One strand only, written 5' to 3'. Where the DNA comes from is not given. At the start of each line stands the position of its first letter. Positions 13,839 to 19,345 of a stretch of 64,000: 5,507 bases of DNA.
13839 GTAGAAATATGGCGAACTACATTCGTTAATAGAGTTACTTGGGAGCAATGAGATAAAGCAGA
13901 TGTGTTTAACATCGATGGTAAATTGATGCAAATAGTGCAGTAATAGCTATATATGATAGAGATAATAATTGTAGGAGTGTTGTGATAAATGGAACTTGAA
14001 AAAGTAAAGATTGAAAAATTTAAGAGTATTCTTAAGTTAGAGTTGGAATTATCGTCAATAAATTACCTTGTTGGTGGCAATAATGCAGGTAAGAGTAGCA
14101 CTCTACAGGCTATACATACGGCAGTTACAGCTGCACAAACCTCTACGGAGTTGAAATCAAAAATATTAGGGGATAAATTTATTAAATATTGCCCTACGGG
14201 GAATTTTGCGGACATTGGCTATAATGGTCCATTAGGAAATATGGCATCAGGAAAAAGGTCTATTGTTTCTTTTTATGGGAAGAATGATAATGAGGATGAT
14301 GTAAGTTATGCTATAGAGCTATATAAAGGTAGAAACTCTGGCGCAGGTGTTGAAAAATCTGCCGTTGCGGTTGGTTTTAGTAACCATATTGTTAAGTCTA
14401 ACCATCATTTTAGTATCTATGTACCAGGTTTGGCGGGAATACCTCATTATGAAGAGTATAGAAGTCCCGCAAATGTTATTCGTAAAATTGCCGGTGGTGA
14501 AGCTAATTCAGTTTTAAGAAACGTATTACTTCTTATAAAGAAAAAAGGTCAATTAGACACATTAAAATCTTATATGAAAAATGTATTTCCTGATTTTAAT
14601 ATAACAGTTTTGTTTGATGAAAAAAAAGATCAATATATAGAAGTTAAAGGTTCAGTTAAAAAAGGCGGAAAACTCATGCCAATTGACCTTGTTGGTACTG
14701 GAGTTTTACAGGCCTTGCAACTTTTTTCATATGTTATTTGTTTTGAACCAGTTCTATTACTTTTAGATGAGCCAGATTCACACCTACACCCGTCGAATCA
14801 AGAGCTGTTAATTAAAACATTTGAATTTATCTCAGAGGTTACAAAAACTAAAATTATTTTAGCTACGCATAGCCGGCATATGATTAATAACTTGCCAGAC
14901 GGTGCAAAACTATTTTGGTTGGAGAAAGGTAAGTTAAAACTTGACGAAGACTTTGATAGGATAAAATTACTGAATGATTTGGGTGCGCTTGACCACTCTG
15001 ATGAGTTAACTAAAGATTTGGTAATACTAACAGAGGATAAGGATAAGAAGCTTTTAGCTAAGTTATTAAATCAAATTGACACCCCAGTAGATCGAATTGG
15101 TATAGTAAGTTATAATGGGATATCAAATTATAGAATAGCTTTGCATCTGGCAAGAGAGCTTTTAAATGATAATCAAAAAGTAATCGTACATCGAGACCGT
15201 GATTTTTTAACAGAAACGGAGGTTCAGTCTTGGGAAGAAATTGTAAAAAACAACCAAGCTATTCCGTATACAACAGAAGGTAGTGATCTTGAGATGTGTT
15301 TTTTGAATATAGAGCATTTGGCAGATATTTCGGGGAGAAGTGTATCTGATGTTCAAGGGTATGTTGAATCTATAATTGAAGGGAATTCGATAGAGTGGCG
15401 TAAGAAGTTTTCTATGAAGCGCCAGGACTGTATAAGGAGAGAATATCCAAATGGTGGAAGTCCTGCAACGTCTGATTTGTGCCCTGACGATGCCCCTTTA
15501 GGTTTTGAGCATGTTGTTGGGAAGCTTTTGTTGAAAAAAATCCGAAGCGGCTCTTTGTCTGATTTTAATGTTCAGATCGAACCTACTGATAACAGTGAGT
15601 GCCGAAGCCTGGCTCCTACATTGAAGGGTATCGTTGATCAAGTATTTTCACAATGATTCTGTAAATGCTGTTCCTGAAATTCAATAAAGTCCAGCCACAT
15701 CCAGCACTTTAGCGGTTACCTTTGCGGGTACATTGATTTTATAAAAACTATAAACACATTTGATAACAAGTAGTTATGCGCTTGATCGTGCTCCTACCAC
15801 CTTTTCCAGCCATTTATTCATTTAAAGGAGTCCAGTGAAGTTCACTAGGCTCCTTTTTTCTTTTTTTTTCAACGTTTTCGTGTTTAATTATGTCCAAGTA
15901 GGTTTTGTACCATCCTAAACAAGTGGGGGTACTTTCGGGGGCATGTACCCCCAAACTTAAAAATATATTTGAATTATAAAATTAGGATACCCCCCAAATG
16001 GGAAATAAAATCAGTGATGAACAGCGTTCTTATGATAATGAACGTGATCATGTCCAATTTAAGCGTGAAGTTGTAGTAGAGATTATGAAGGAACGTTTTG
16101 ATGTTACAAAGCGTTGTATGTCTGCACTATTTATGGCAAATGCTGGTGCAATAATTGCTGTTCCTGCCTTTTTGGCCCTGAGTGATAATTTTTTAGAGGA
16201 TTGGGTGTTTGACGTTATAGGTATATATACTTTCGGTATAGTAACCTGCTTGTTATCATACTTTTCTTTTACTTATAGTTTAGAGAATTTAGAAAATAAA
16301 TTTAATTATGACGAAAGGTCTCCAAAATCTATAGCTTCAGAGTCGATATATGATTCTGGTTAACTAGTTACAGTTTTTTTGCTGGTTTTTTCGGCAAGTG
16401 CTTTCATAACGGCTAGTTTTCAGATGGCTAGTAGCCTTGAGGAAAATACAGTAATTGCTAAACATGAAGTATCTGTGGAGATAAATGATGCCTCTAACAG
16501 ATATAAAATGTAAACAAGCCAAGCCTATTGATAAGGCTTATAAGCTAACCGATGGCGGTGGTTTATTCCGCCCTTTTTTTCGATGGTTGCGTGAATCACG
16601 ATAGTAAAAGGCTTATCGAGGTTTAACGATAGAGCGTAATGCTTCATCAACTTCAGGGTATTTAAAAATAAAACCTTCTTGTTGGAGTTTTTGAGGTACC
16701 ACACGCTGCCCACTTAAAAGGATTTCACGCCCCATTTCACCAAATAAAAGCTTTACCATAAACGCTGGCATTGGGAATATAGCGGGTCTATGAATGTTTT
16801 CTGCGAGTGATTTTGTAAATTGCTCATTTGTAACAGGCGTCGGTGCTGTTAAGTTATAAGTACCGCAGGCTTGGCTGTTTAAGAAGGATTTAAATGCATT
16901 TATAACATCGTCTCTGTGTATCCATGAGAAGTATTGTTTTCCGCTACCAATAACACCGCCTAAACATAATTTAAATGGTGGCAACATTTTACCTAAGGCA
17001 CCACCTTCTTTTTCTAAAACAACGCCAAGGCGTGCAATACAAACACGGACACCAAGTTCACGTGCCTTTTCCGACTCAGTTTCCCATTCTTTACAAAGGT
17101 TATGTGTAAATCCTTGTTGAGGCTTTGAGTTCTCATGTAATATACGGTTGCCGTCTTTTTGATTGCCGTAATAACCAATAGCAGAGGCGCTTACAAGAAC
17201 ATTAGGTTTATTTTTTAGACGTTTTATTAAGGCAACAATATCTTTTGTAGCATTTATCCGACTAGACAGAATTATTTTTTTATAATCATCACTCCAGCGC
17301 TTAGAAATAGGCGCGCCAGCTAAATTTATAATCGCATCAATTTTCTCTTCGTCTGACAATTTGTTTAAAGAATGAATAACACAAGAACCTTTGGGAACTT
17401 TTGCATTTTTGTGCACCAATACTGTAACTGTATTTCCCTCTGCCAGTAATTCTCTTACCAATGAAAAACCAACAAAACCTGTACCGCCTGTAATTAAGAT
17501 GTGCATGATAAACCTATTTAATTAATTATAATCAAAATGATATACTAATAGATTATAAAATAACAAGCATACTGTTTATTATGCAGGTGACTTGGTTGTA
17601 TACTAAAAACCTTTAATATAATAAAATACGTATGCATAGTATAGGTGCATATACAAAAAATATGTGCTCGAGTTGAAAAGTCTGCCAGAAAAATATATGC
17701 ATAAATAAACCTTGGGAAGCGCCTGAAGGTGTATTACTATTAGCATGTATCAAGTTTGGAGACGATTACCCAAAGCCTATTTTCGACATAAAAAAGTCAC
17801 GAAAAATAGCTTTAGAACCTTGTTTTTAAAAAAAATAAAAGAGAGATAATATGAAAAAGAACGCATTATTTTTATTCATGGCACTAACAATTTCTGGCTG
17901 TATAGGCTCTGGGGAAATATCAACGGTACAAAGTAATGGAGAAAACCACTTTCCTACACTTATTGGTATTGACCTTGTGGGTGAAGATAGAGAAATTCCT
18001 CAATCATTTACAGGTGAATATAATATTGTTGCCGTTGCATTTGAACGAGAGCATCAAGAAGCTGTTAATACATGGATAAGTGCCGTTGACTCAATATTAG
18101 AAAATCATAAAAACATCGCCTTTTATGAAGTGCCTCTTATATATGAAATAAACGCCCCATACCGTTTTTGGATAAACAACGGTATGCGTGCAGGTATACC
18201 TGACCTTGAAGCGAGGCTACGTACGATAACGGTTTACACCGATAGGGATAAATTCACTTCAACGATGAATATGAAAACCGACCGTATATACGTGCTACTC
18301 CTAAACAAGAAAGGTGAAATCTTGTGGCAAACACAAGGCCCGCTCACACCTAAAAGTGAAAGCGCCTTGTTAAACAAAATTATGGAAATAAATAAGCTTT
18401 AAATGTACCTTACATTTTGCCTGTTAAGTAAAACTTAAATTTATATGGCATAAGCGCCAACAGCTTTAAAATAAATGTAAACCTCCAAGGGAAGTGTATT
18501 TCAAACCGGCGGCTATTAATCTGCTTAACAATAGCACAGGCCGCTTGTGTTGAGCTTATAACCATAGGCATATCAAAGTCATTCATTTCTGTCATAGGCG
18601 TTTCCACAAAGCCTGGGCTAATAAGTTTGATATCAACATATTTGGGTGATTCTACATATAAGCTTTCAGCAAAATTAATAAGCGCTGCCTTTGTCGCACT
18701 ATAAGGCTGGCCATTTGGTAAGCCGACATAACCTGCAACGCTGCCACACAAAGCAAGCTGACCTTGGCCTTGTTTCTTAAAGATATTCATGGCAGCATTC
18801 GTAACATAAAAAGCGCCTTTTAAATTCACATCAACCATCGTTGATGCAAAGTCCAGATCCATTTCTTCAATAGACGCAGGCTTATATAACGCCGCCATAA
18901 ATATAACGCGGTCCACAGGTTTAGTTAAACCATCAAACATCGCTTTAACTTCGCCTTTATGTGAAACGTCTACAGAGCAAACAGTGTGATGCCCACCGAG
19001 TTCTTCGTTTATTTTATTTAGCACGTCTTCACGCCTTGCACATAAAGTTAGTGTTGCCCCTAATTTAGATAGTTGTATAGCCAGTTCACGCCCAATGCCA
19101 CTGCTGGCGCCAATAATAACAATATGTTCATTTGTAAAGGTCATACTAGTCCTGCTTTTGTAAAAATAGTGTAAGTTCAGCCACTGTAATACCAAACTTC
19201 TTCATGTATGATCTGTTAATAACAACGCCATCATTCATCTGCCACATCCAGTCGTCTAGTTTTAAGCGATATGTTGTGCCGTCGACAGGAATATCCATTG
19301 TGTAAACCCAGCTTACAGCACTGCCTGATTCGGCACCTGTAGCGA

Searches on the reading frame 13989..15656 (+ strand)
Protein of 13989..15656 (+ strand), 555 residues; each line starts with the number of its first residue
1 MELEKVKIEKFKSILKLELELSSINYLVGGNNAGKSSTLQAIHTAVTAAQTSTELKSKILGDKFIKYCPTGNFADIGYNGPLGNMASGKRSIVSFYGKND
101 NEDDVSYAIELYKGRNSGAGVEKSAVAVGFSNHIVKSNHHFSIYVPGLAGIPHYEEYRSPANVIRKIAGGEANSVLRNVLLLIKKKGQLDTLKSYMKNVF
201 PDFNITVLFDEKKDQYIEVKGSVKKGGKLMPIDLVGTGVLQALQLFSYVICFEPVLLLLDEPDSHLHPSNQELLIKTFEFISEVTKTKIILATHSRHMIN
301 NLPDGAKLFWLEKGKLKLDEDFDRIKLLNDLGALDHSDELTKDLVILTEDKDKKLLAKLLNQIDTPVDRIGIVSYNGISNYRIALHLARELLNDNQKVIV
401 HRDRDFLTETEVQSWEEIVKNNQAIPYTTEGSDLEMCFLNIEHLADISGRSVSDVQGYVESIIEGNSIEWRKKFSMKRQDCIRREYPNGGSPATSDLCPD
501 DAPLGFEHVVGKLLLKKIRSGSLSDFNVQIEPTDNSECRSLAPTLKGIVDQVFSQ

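Call 3: search_protein_families(library=pfam, proteins=[window:13989-15656:+], max_evalue=0.1)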
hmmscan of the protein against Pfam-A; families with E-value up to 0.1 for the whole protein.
window:13989-15656:+ (555 aa): 9 families
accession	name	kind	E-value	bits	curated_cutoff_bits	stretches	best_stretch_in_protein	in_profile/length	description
PF13175.12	AAA_15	-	9e-24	85.2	32.1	2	191-299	263-374/374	AAA ATPase domain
PF13304.12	AAA_21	-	3.4e-19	70.5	27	2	190-295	196-299/304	AAA domain, putative AbiEii toxin, Type IV TA system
PF11398.14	DUF2813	-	1.9e-08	34.5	21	1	1-50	1-50/372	Protein of unknown function (DUF2813)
PF13476.12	AAA_23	-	1.7e-07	32.5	27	1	5-363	1-193/201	AAA domain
PF02463.25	SMC_N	-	1.7e-07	31.4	40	1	3-60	2-61/220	RecF/RecN/SMC N terminal domain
PF13514.12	AAA_27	-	0.0077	16.3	22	1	1-44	1-48/206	AAA domain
PF00005.33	ABC_tran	-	0.0094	17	25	0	15-55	4-44/137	ABC transporter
PF11490.13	DNA_pol3_a_NII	-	0.029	14.7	26.3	1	182-215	45-78/117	DNA polymerase III polC-type N-terminus II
PF13555.12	AAA_29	-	0.058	13.6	27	0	17-50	17-50/61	P-loop containing region of AAA domain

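Call 4: search_protein_families(library=padloc, proteins=[window:13989-15656:+], max_evalue=0.1)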
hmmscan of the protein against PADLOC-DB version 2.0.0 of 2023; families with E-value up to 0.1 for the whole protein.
window:13989-15656:+ (555 aa): 142 families (the best 25 are shown)
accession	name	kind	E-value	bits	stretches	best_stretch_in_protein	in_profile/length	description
PDLC03878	NsnB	-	5.3e-27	93.5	1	3-302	2-284/345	-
PDLC02979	AriA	-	1.2e-24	85.8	2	192-299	263-373/373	-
PDLC02980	AriA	-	2e-18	65.4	1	24-300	1-304/304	-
PDLC02358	Old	-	3e-18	64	2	1-52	2-53/578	Old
PDLC04175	HEC-01A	-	5.2e-17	59.9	2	2-43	5-46/363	-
PDLC00067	GajA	-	2.6e-16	57.2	2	2-50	4-52/604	AAA ATPase domain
PDLC04135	mad3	-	8.1e-16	56.5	1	3-302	2-330/374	mads_3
PDLC02336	AbiLi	-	1.6e-15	55.5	2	5-53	4-53/340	AbiLi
PDLC02915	ATPase-Toprim_I-B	-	1.9e-15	54.7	2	1-43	1-43/623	-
PDLC04609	PDC-M38A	-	2.1e-15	54.8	2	3-48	2-48/371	-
PDLC04608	PDC-M38A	-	2.8e-15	54.9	2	3-52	5-55/367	-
PDLC04178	HEC-01A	-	5.8e-15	53.2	2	2-53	8-59/399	-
PDLC00094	GajA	-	9.2e-15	52.1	2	1-51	1-51/569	AAA ATPase domain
PDLC02914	ATPase-Toprim_I-B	-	9.3e-15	52.7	2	255-417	204-365/443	-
PDLC04541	PDC-M25A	-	1.9e-13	48.3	2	3-44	2-43/380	-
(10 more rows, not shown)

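Call 5: search_protein_families(library=ncbifam, proteins=[window:13989-15656:+], max_evalue=0.1)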
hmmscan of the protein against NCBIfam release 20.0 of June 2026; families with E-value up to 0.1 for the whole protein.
window:13989-15656:+ (555 aa): 74 families (the best 25 are shown)
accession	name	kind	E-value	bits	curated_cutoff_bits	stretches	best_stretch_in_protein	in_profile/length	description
NF038234.1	retron_eff_Eco8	equivalog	3.8e-12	45.6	250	2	1-43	1-44/679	retron Eco8 family effector endonuclease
NF047739.1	antiphage_MADS3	equivalog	1.1e-07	31.4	420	2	4-42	3-41/427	methylation-associated defense system AAA family ATPase MAD3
TIGR00611.2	recf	equivalog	1.9e-07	30.6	172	1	3-50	1-49/339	DNA replication/repair protein RecF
TIGR02673.1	FtsE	equivalog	2.9e-07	30.4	264.85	1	250-314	152-213/214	cell division ATP-binding protein FtsE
TIGR02770.1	nickel_nikD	equivalog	1.2e-06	28.1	318.7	1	234-315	126-203/230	nickel import ATP-binding protein NikD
TIGR04521.1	ECF_ATPase_2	equivalog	4.9e-06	25.8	330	1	249-322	158-229/279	energy-coupling factor transporter ATPase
TIGR03864.1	PQQ_ABC_ATP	hypoth_equivalog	5.8e-06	25.9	302.25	1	252-325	149-219/236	ABC transporter, ATP-binding subunit, PQQ-dependent alcohol dehydrogenase system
NF010068.0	PRK13548.1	equivalog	6e-06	25.5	261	1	15-59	24-68/261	heme ABC transporter ATP-binding protein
NF041774.1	tung_ATPbind_TupC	equivalog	8.9e-06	24.9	400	1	246-316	139-207/319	tungstate ABC transporter ATP-binding protein TupC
TIGR03522.1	GldA_ABC_ATP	equivalog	1.1e-05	25.1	402.6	1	238-333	137-227/301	gliding motility-associated ABC transporter ATP-binding subunit GldA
NF010158.0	PRK13637.1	equivalog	1.3e-05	24.4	390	1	248-328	157-239/287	energy-coupling factor transporter ATPase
TIGR03410.1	urea_trans_UrtE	equivalog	1.9e-05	24.2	285.8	1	249-321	145-215/230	urea ABC transporter ATP-binding subunit UrtE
NF008355.0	PRK11144.1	equivalog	2e-05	23.8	434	1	251-325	144-216/353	molybdenum ABC transporter ATP-binding protein ModC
NF041760.1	PtuA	equivalog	3.3e-05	23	500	1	2-47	51-97/524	retron Ec78 anti-phage system effector ATPase PtuA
NF003034.1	PRK03918.1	equivalog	3.6e-05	22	700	1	1-47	1-48/878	DNA double-strand break repair ATPase Rad50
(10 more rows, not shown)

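Call 66: search_protein_families(library=phrogs, proteins=[window:13989-15656:+], max_evalue=0.001)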
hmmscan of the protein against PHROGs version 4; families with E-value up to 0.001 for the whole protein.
window:13989-15656:+ (555 aa): 14 families
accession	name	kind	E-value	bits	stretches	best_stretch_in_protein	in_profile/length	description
phrog_4747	-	unknown function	2.3e-22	80.8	2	1-54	1-55/610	-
phrog_3940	-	unknown function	3.4e-17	63.4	1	223-417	213-418/537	-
phrog_9802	-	unknown function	4.7e-17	63.1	2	225-366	246-407/438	-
phrog_8323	-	unknown function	3e-15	56.8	2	253-308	322-374/623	-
phrog_7507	-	unknown function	9.2e-13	49.3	2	224-301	375-452/483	-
phrog_21420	-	unknown function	2.4e-09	37.2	1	186-302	455-573/654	-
phrog_14430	-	unknown function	5.7e-07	30.1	1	227-303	313-386/444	-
phrog_8066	-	unknown function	9.3e-07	29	1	254-303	384-433/522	-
phrog_77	-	DNA, RNA and nucleotide metabolism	2.7e-06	27.2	1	1-43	296-341/967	SbcC-like subunit of palindrome specific endonuclease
phrog_293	-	moron, auxiliary metabolic gene and host takeover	8.3e-06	25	1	251-321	284-352/1058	ABC transporter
phrog_1499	-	unknown function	1.9e-05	25.1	1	1-52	3-55/427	-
phrog_23675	-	unknown function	0.00013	22.8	1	248-325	51-125/143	-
phrog_19212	-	unknown function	0.00052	19.7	0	215-302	320-412/550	-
phrog_5836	-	unknown function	0.00069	18.7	0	218-303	268-355/1071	-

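Call 82: search_solved_structures(query=window:13989-15656:+, max_evalue=0.01)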
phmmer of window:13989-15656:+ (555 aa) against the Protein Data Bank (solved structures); distinct sequences matched with E-value up to 0.01: 21.
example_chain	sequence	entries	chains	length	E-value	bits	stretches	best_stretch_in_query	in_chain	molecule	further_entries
8tzk_A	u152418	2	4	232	8.2e-05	24.5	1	230-314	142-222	Cell division ATP-binding protein FtsE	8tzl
8tzj_A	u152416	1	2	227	0.00013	23.9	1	230-305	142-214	Cell division ATP-binding protein FtsE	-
7p7q_0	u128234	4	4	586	0.00013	23.8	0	245-319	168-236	ARE-ABC-F family resistance factor PoxtA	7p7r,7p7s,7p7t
9n69_A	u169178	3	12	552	0.00018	23.4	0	3-80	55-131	AAA family ATPase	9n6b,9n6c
8i6o_B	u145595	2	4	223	0.00023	23.1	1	222-320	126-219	Cell division ATP-binding protein FtsE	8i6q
8i6r_B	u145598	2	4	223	0.00059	21.7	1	222-320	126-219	Cell division ATP-binding protein FtsE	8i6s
8idb_A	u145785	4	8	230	0.00065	21.6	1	225-320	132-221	Cell division ATP-binding protein FtsE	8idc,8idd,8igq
8s7v_K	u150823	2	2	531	0.00076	21.3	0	247-324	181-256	Glycine betaine/carnitine/choline transport ATP-binding protein OpuCA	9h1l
6z4w_A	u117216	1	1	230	0.00077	21.3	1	231-320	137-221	Cell division ATP-binding protein FtsE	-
6z63_A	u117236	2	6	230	0.00077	21.3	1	231-320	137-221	Cell division ATP-binding protein FtsE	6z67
7mbz_C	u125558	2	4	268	0.0017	20.2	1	217-316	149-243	ABC transporter, ATP-binding protein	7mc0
8jia_A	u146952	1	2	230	0.0017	20.2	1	225-320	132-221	Cell division ATP-binding protein FtsE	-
4mki_B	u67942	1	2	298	0.0033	19.3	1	215-318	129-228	Energy-coupling factor transporter ATP-binding protein EcfA2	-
8ux9_B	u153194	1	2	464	0.0044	18.8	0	188-299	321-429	AriA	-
8v45_A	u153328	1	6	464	0.0044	18.8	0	188-299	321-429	AriA antitoxin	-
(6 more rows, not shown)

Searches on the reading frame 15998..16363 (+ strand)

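Call 31: search_protein_families(library=pfam, proteins=[window:15998-16363:+], max_evalue=0.01)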
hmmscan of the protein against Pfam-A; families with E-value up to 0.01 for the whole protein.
window:15998-16363:+ (121 aa): 1 family
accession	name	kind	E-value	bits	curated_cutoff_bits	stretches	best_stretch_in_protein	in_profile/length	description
PF24838.2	8xMP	-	0.0075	16.5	30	1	42-103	22-82/136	Octameric membrane protein family (8xMP)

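Call 66: search_protein_families(library=phrogs, proteins=[window:15998-16363:+], max_evalue=0.001)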
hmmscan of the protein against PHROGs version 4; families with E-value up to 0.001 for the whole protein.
window:15998-16363:+ (121 aa): 0 families

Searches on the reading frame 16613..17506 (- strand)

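Call 31: search_protein_families(library=pfam, proteins=[window:16613-17506:-], max_evalue=0.01)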
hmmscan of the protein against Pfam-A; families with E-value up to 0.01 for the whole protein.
window:16613-17506:- (297 aa): 9 families
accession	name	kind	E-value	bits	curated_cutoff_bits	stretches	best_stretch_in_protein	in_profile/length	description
PF08338.16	DUF1731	-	7.3e-21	74.1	27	1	246-293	1-47/47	Domain of unknown function (DUF1731)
PF01370.27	Epimerase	-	1.2e-19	71.1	20.9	1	3-218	1-238/240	NAD dependent epimerase/dehydratase family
PF16363.11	GDP_Man_Dehyd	-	4.6e-09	36.6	27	1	4-117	1-137/332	GDP-mannose 4,6 dehydratase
PF07993.18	NAD_binding_4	-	9.6e-09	35.2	20.1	1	5-35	1-34/258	Male sterility protein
PF01073.25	3Beta_HSD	-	0.00012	21.6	22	1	4-135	1-144/280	3-beta hydroxysteroid dehydrogenase/isomerase family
PF04321.23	RmlD_sub_bind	-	0.00034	20.2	27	1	1-63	1-59/287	RmlD substrate binding domain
PF13460.12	NAD_binding_10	-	0.0028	18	27.2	1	7-111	1-102/184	NAD(P)H-binding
PF05368.20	NmrA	-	0.0028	17.7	27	1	2-35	4-37/298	NmrA-like family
PF08659.16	KR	-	0.0054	17.1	22.6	0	3-48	3-49/180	KR domain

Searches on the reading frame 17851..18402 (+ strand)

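Call 31: search_protein_families(library=pfam, proteins=[window:17851-18402:+], max_evalue=0.01)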
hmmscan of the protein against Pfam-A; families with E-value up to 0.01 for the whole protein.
window:17851-18402:+ (183 aa): 1 family
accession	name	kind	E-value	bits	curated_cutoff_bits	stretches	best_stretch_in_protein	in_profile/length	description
PF05176.20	ATP-synt_10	-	6.8e-06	26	22.3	1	33-177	96-252/256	ATP10 protein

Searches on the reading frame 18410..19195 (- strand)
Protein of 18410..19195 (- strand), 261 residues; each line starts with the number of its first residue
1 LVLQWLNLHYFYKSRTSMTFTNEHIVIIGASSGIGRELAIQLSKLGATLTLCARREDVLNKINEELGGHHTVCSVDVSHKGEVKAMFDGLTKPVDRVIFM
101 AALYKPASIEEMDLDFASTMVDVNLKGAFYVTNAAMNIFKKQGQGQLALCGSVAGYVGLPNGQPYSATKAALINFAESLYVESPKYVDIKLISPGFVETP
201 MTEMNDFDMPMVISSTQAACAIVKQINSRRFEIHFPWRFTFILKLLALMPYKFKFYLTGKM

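Call 31: search_protein_families(library=pfam, proteins=[window:18410-19195:-], max_evalue=0.01)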
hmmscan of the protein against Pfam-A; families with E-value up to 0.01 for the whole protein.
window:18410-19195:- (261 aa): 9 families
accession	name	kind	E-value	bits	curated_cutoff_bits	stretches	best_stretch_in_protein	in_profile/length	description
PF00106.31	adh_short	-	2.4e-37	128.8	26.6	1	24-203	2-188/195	short chain dehydrogenase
PF13561.12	adh_short_C2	-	2e-26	93.5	27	1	29-205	1-184/236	Enoyl-(Acyl carrier protein) reductase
PF08659.16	KR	-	5.6e-13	49.6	22.6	1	26-178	4-162/180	KR domain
PF23441.1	SDR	-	1.2e-06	28.6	27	1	21-209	6-206/258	SDR-like rossmann domain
PF02882.25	THF_DHG_CYH_C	-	0.00045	20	27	1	15-62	29-76/160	Tetrahydrofolate dehydrogenase/cyclohydrolase, NAD(P)-binding domain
PF01370.27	Epimerase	-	0.00047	20.1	20.9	1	25-156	1-119/240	NAD dependent epimerase/dehydratase family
PF07992.20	Pyr_redox_2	-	0.00051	20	26.1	1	21-78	141-201/291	Pyridine nucleotide-disulphide oxidoreductase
PF13460.12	NAD_binding_10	-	0.00075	19.9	27.2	1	29-150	1-96/184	NAD(P)H-binding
PF00070.33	Pyr_redox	-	0.002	19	22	1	24-66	1-42/82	Pyridine nucleotide-disulphide oxidoreductase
